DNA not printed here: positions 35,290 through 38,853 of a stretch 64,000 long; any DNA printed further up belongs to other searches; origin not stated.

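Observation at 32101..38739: PLD-nuclease/SNF2-ATPase fusion coupled to a methyltransferase+TRD gene: a split, Type ISP/Type III-like restriction module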

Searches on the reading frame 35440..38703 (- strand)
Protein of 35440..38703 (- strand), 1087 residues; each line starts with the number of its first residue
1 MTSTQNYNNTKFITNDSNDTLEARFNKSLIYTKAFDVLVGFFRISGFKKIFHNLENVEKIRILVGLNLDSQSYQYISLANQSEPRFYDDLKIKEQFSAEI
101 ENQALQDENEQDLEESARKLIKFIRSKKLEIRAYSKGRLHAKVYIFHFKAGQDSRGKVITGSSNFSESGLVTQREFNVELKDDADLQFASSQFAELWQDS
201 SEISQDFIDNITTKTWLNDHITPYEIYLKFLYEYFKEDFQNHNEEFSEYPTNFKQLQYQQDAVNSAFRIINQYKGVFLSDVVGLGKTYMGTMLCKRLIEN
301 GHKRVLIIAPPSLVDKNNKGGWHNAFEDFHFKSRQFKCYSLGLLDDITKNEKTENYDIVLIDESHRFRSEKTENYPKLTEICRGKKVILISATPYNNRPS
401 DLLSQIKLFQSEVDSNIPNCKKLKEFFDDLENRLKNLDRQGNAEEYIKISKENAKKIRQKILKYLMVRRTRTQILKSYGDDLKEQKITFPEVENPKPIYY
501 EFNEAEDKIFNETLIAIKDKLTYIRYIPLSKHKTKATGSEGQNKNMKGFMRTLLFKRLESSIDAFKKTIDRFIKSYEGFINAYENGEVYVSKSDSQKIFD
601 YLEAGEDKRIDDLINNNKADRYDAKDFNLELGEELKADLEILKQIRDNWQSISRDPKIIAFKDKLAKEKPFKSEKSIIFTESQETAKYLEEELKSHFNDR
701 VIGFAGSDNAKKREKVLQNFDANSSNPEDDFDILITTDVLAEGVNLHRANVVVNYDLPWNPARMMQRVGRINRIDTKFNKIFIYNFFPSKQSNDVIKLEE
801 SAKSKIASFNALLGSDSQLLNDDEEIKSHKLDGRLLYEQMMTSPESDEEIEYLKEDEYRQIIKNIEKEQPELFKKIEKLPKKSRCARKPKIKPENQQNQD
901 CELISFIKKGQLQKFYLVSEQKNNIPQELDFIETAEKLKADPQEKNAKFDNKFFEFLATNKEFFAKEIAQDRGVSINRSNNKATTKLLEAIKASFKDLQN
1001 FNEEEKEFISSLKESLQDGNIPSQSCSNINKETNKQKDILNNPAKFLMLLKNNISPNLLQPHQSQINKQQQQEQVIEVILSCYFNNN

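Call 6: search_protein_families(library=pfam, proteins=[window:35440-38703:-], max_evalue=0.01)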
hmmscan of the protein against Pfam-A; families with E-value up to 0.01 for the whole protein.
window:35440-38703:- (1087 aa): 9 families
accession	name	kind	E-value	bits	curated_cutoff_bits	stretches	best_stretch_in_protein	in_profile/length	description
PF00271.37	Helicase_C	-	9.5e-23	81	23.5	1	672-774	14-109/110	Helicase conserved C-terminal domain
PF00176.29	SNF2-rel_dom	-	2.2e-10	40.5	24.9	1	353-512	123-251/290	SNF2-related domain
PF13091.12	PLDc_2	-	3.7e-10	40.2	27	1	97-197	48-132/132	PLD-like domain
PF04851.21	ResIII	-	8.4e-10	39.2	22.5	1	255-395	4-163/164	Type III restriction enzyme, res subunit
PF00270.35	DEAD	-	4.9e-07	30.1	26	1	343-395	104-161/167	DEAD/DEAH box helicase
PF09565.16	RE_NgoFVII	-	5.5e-06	26.2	23.8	1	112-196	62-148/162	NgoFVII restriction endonuclease N-terminal PLD domain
PF22590.2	Cas3-like_C_2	-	6.2e-05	23.7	27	1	682-774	15-104/106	CRISPR-associated nuclease/helicase Cas3, C-terminal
PF13307.12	Helicase_C_2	-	0.0018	18.7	25.3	1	673-780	9-116/170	Helicase C-terminal domain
PF20720.3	nSTAND3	-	0.0038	17.4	27.2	1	260-305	4-49/155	Novel STAND NTPase 3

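Call 7: search_protein_families(library=padloc, proteins=[window:35440-38703:-], max_evalue=0.01)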
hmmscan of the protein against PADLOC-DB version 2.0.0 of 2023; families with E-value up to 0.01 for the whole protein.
window:35440-38703:- (1087 aa): 34 families (the best 25 are shown)
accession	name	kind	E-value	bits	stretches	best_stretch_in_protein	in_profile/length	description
PDLC01075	C3a139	-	4.5e-57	192.1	1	15-981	6-883/948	HKD+Snf2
PDLC02621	DrmD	-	1.3e-41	140.8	1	457-877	327-716/1040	DrmD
PDLC00659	HmaA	-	3.8e-31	105.8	2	532-776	354-612/1176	SNF2 helicase / DEAD-box helicase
PDLC02623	DrmD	-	1.4e-30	103.8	1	660-873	519-709/1040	DrmD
PDLC02500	BrxHI|BrxHII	-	8.4e-29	98.7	1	542-786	364-584/933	BrxHI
PDLC02193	PLD_Helicase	-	8.7e-29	98.3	2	620-820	633-841/905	-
PDLC02843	DpdE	-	3.7e-27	92.6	2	277-409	179-312/1091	DpdE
PDLC02619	DrmD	-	2e-26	90.4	3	599-928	339-685/872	DrmD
PDLC02840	DpdE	-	8.5e-26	88.5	2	635-788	520-667/1091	DpdE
PDLC02572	DrmA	-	5.1e-24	82.3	1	538-822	384-673/1043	DrmA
PDLC02620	DrmD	-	4.2e-22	76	1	543-795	359-598/1060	DrmD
PDLC02504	BrxHI|BrxHII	-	6.5e-22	75.3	1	537-858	359-661/971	BrxHII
PDLC02632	DrmD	-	4.1e-20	69.8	1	542-794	391-644/662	DrmD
PDLC02625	DrmD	-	9.8e-20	68.7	1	521-823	123-420/792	DrmD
PDLC02633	DrmD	-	1.1e-19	67.9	1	539-789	390-643/839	DrmD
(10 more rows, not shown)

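Call 8: search_protein_families(library=ncbifam, proteins=[window:35440-38703:-], max_evalue=0.01)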
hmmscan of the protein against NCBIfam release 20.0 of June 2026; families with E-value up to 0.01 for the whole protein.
window:35440-38703:- (1087 aa): 24 families
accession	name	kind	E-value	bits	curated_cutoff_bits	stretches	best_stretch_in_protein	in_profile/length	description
NF038317.1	DISARM_DrmD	equivalog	1.9e-51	175.4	610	1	457-879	311-707/1021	DISARM system SNF2-like helicase DrmD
NF042964.1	phospholipD_antiphage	equivalog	9.2e-47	159.9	1100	2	541-823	589-836/895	phospholipase D-like domain-containing anti-phage protein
NF041062.1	DpdE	equivalog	7.1e-35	120.2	500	2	609-781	487-648/1048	protein DpdE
NF038318.1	DISARM_DrmD_b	equivalog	1e-24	86.8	950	2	610-921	343-674/868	DISARM system SNF2-like helicase DrmD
NF003426.0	PRK04914.1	equivalog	4.4e-16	58.3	576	2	642-782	465-598/959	RNA polymerase-associated protein RapA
NF008744.0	PRK11776.1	equivalog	6.8e-13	48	524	1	643-808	215-367/460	ATP-dependent RNA helicase DbpA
NF003419.0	PRK04837.1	equivalog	1.4e-10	40.5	588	1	645-777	231-353/424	ATP-dependent RNA helicase RhlB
NF053631.1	RNA_helic_CshA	equivalog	2.7e-10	39.7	646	1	673-832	237-384/434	degradosome RNA helicase CshA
NF008394.0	PRK11192.1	equivalog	9.9e-10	37.8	507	1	672-778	246-345/441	ATP-dependent RNA helicase SrmB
NF010337.0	PRK13766.1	equivalog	1.8e-09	36.3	610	1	634-826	326-515/781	Hef nuclease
NF008642.0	PRK11634.1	equivalog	2.7e-07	29.4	989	1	677-774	249-339/628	DEAD/DEAH family ATP-dependent RNA helicase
NF053711.1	RNA_heli_RhlE1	exception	7.1e-07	28.3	750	1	673-776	244-340/434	RNA helicase RhlE1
NF002340.1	PRK01297.1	equivalog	1e-06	27.9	564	1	673-778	249-347/372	ATP-dependent RNA helicase RhlB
NF003390.0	PRK04537.1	equivalog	1.4e-06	27.7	732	1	700-777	283-354/572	ATP-dependent RNA helicase RhlB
NF058637.1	helic_SCO1167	equivalog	8.4e-06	24.1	1200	1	674-775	780-875/932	SCO1167/SCO6262 family helicase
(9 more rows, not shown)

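Call 9: find_homologous_proteins(query=window:35440-38703:-, max_evalue=1e-10)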
Query window:35440-38703:- (1087 aa): 7997 proteins with E <= 1e-10 among 8000 candidates; the best 120 are listed.
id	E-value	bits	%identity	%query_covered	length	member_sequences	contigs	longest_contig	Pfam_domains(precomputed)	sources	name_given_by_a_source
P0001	0.0e+0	2389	100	100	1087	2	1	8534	PF00270.36,PF00176.30,PF13091.13,PF00271.38,PF04851.22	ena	-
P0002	0.0e+0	1711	73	100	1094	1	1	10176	PF00270.36,PF00176.30,PF13091.13,PF00271.38,PF22590.3,PF04851.22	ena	-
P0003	0.0e+0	1537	67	99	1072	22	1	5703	PF00270.36,PF00176.30,PF13091.13,PF09565.17,PF00271.38,PF04851.22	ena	-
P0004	0.0e+0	1512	66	99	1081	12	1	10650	PF00270.36,PF13091.13,PF00271.38,PF04851.22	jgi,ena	jgi:superfamily II DNA or RNA helicase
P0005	0.0e+0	1493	65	99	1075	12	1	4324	PF00270.36,PF00176.30,PF13091.13,PF09565.17,PF00271.38,PF04851.22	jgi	jgi:superfamily II DNA/RNA helicase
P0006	0.0e+0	1356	59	99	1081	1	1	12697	PF00270.36,PF00176.30,PF13091.13,PF09565.17,PF00271.38,PF04851.22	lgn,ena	-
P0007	0.0e+0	1316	60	100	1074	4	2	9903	PF00270.36,PF00176.30,PF13091.13,PF09565.17,PF00271.38,PF22590.3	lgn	-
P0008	0.0e+0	1289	58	99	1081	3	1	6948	PF00176.30,PF13091.13,PF00271.38,PF04851.22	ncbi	-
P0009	0.0e+0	1286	68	82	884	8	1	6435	PF00270.36,PF00176.30,PF00271.38,PF04851.22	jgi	-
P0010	0.0e+0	1122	52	100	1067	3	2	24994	PF00270.36,PF00176.30,PF13091.13,PF09565.17,PF00271.38,PF22590.3,PF04851.22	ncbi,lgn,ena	-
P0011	0.0e+0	1121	52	100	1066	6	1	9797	PF00270.36,PF00176.30,PF13091.13,PF09565.17,PF13307.13,PF00271.38,PF22590.3,PF04851.22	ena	-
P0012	0.0e+0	1115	52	100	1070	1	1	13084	PF00270.36,PF00176.30,PF13091.13,PF00271.38,PF22590.3,PF04851.22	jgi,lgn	jgi:superfamily II DNA or RNA helicase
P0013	0.0e+0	1098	52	99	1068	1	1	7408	PF00270.36,PF00176.30,PF13091.13,PF00271.38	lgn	-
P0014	0.0e+0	1074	51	100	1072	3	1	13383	PF00270.36,PF00176.30,PF13091.13,PF00271.38,PF22590.3,PF04851.22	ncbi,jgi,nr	ncbi:MAG: phospholipase D-like domain-containing protein [Rickettsiales bacterium]|nr:phospholipase 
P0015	0.0e+0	1074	48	99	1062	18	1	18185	PF00176.30,PF13091.13,PF09565.17,PF00004.36,PF00271.38,PF04851.22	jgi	jgi:superfamily II DNA or RNA helicase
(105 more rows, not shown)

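Call 11: find_related_loci(query=A1, collection=genome_contigs, flank=10000)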
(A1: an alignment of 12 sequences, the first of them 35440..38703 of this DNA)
Query A1 (1087 aa) in genome_contigs; peptide patterns used: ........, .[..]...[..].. (x = any residue, [..] = any of these).
600 stretches matched a pattern (row limit reached: there are more); 599 encode a relative of the query (tblastn E <= 1e-3); the best 80 are kept; 80 distinct loci.
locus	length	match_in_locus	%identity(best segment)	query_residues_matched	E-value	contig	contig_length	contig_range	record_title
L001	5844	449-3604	48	12-1084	0e+0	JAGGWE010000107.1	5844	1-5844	MAG: Sulfurimonas sp. isolate AUK118 PB_MBMC_072_c_000000000198, whole genome shotgun sequence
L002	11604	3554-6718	47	12-1087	0e+0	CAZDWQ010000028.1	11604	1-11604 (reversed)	MAG TPA_asm: uncultured Pseudomonadales bacterium isolate SRP192515_co1_182 genome assembly, contig: NODE_5493_length_11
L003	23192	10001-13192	46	2-1086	0e+0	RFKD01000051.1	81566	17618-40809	MAG: Candidatus Parcubacteria bacterium isolate J119 k99_1151456, whole genome shotgun sequence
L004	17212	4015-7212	46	12-1084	0e+0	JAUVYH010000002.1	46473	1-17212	MAG: Candidatus Neomarinimicrobiota bacterium isolate CSMAG_1237 CSMAG_1237_k141_1679376_length_46473_cov_7.9967, whole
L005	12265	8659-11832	45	12-1086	0e+0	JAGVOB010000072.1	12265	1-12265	MAG: Candidatus Omnitrophota bacterium isolate DeMMO3_15 c_000000005753, whole genome shotgun sequence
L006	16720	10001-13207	44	12-1086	0e+0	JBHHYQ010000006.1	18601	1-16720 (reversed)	MAG: Candidatus Omnitrophota bacterium isolate Maj_2_bin.4 NODE_1486_length_18601_cov_5.238973, whole genome shotgun seq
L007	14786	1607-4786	44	12-1087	0e+0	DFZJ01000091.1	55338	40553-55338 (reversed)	MAG TPA_asm: Syntrophaceae bacterium UBA4059 UBA4059_contig_2215, whole genome shotgun sequence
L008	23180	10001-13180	45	12-1085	0e+0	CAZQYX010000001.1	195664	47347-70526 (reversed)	MAG TPA_asm: uncultured Candidatus Peribacteria bacterium isolate ERP113451_co3_227 genome assembly, contig: NODE_13_len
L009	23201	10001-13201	44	12-1084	0e+0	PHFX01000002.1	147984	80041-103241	MAG: Candidatus Brocadia sp. WS118 scaffold_1, whole genome shotgun sequence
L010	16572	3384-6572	45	7-1085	0e+0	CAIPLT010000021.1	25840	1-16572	candidate division WOR-3 bacterium isolate AM-sed-core2-D2_bin-250 genome assembly, contig: bin-250:21/89, whole genome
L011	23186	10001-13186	45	7-1084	0e+0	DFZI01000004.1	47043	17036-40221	MAG TPA_asm: Dehalococcoidia bacterium UBA4060 UBA4060_contig_5488, whole genome shotgun sequence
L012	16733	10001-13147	45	12-1086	0e+0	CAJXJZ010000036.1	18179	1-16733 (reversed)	TPA_asm: uncultured bacterium isolate SRR4023291_bin.14_MetaBAT_v2.12.1_MAG genome assembly, contig: NODE_369_length_181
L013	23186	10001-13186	45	12-1086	0e+0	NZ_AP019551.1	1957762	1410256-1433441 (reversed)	Athalassotoga saccharophila strain NAS-01 chromosome, complete genome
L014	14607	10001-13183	45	12-1085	0e+0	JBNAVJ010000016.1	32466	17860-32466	MAG: Ignavibacteria bacterium isolate Kamch4342-D-MF-035 bin30.fa-16, whole genome shotgun sequence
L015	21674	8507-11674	45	12-1086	0e+0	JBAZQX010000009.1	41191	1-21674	MAG: Candidatus Doudnabacteria bacterium isolate SO_2017_SWC_9 scaffold_848_c1_LP-4_2017, whole genome shotgun sequence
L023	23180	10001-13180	43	6-1084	0e+0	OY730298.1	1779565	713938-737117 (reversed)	MAG: Gammaproteobacteria bacterium isolate 9046ec62-a693-4557-b78b-a5c5e54d733b genome assembly, chromosome: 1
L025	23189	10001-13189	42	3-1084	0e+0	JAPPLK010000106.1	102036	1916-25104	MAG: Nitrospira sp. isolate RHO3_bin_20 NODE_494_length_102036_cov_316.888293, whole genome shotgun sequence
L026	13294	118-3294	44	5-1084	0e+0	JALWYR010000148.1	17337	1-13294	MAG: Flavobacteriales bacterium isolate T2_metabat1_scaf2bin.023 T2_NODE_3143_length_17337_cov_2.457990, whole genome sh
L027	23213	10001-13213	43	12-1087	0e+0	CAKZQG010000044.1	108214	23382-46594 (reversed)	MAG TPA_asm: uncultured bacterium isolate SRR5214706_bin.133_CONCOCT_v1.1_MAG genome assembly, contig: ERZ1744544.89, wh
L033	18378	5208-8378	44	12-1087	0e+0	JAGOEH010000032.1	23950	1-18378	MAG: Candidatus Delongbacteria bacterium isolate Go_SlDig_bin_59 Go_SlDig_5897_length_23950_cov_6.176636, whole genome s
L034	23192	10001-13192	41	8-1086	0e+0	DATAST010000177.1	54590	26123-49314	MAG TPA_asm: Verrucomicrobiia bacterium isolate SMAG_U5527 k141_1914895, whole genome shotgun sequence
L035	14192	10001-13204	41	8-1087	0e+0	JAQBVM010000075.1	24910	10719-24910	MAG: Verrucomicrobia bacterium isolate casp150-mb.181 NODE_5301_length_24910_cov_0.074685, whole genome shotgun sequence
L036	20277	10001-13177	43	12-1087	0e+0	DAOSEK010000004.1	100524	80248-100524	MAG TPA_asm: Candidatus Woesearchaeota archaeon isolate AMR_MDS_1807 NODE_159_length_100524_cov_8.310593, whole genome s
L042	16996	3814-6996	42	12-1087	0e+0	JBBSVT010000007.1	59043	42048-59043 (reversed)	MAG: Nanoarchaeota archaeon isolate H14-bin056_1 H14_bin056_1_000000000007, whole genome shotgun sequence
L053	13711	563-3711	40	8-1087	0e+0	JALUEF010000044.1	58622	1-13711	MAG: Anaerolineales bacterium isolate S143_metabat1_scaf2bin.026 S143_NODE_130_length_58622_cov_2.524216, whole genome s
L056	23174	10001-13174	41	8-1087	0e+0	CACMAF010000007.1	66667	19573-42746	MAG: uncultured SAR86 cluster bacterium isolate AG-918-C23 genome assembly, contig: AG-918-C23_NODE_7, whole genome shot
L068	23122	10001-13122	44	12-1085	0e+0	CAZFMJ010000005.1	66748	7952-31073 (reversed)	MAG TPA_asm: uncultured Elusimicrobiales bacterium isolate SRP062349_co5_12 genome assembly, contig: NODE_63_length_6674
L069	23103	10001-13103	45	12-1084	0e+0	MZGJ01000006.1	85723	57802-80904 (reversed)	MAG: candidate division CPR3 bacterium 4484_211 ex4484_211_scaffold_115, whole genome shotgun sequence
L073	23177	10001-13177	45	12-1085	0e+0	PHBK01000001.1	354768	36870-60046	MAG: Deltaproteobacteria bacterium HGW-Deltaproteobacteria-12 bjp_ig2069_scaffold_24, whole genome shotgun sequence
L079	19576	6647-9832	43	12-1086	0e+0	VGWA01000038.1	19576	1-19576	MAG: Ignavibacteria bacterium isolate K_DeepCast_250m_m1_364 K_DeepCast_250m_m1_364_Ga0194125_10005339, whole genome sho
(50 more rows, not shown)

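Call 14: search_solved_structures(query=window:35440-38703:-, max_evalue=0.01)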
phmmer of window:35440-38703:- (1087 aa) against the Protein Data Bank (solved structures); distinct sequences matched with E-value up to 0.01: 133 (the best 60 are shown).
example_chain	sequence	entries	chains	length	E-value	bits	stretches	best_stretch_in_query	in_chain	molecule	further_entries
1z63_A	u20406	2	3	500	4.5e-11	45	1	640-781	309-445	Helicase of the snf2/rad54 family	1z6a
9i9f_A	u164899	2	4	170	6.5e-09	37.8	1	675-777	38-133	Eukaryotic initiation factor 4A-I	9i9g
1z3i_X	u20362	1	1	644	8e-09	37.5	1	664-798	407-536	similar to RAD54-like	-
8qy7_A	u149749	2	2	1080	1.1e-08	37.1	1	655-805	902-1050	DEAD/DEAH box helicase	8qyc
2zu6_A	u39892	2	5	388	3.2e-08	35.5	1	675-777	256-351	Eukaryotic initiation factor 4A-I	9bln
9dts_A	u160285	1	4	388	3.2e-08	35.5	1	675-777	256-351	Eukaryotic initiation factor 4A-I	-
6xki_A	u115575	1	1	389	3.2e-08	35.5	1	675-777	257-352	Eukaryotic initiation factor 4A-I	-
5zc9_A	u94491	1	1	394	3.3e-08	35.5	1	675-777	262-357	Eukaryotic initiation factor 4A-I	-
7ppz_B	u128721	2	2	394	3.3e-08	35.5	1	675-777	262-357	Eukaryotic initiation factor 4A-I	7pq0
6zmw_j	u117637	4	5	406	3.5e-08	35.4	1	675-777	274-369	Eukaryotic initiation factor 4A-I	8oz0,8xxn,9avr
3eiq_A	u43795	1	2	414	3.6e-08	35.3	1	675-777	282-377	Eukaryotic initiation factor 4A-I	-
8huj_A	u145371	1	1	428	3.8e-08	35.3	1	675-777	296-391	Eukaryotic initiation factor 4A-I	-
1hv8_A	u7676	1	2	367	3.9e-08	35.2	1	665-790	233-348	PUTATIVE ATP-DEPENDENT RNA HELICASE MJ0669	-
6iro_L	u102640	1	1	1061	1.4e-07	33.4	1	662-786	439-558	ISWI chromatin-remodeling complex ATPase ISW1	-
6jyl_K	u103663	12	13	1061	1.4e-07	33.4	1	662-786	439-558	ISWI chromatin-remodeling complex ATPase ISW1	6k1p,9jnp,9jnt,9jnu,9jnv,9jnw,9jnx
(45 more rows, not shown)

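Call 36: find_encoding_contigs(protein=P0001, flank=10000, max_places=4)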
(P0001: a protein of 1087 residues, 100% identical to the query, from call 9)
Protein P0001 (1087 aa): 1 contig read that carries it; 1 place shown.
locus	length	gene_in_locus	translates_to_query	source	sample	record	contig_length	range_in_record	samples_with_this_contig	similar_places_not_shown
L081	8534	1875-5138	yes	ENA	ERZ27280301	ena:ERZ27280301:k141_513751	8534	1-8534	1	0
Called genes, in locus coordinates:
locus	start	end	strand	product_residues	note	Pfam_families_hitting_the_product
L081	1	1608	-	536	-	?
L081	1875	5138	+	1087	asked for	PF13091:PLDc_2, PF00270:DEAD (faint), PF04851:ResIII, PF00176:SNF2-rel_dom (weak), PF00271:Helicase_C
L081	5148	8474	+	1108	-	PF20473:MmeI_Mtase, PF07669:Eco57I, PF02384:N6_Mtase (weak), PF12950:TaqI_C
